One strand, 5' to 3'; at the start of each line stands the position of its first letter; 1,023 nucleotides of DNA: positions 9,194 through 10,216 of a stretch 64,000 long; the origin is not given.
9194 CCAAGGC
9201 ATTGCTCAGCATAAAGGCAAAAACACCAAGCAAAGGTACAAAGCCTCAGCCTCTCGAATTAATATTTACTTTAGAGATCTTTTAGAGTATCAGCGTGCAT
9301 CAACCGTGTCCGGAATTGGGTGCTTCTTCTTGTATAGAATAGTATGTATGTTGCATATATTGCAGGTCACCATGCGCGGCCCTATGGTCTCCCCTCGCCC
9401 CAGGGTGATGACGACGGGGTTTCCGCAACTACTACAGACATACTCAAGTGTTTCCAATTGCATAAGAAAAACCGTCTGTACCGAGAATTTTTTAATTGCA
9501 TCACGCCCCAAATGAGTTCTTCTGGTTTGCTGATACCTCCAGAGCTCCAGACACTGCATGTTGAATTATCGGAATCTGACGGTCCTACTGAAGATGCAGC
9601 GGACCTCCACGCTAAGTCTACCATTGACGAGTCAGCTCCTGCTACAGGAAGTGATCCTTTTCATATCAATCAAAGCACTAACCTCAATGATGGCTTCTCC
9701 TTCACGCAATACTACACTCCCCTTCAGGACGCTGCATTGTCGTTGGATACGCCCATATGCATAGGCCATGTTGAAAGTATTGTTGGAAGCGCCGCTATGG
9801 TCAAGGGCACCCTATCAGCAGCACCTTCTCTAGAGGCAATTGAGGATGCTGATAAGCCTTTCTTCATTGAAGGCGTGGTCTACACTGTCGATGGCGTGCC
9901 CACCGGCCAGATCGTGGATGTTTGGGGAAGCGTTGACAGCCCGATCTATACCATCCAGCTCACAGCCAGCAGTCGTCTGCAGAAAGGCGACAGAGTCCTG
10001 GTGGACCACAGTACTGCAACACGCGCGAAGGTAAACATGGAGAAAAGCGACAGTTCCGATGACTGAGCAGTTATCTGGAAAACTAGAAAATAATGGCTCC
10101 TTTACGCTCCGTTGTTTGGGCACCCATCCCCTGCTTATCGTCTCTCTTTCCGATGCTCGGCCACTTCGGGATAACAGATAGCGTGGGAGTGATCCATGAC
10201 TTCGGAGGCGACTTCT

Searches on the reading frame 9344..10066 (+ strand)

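Call 81: search_protein_families(library=pfam, proteins=[window:9344-10066:+], max_evalue=0.01)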
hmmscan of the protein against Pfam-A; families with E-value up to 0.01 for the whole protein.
window:9344-10066:+ (240 aa): 1 family
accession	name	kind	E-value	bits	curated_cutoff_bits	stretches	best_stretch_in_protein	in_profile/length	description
PF04410.20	Gar1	-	8.2e-06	26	29.3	1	140-223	4-84/92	Gar1/Naf1 RNA binding region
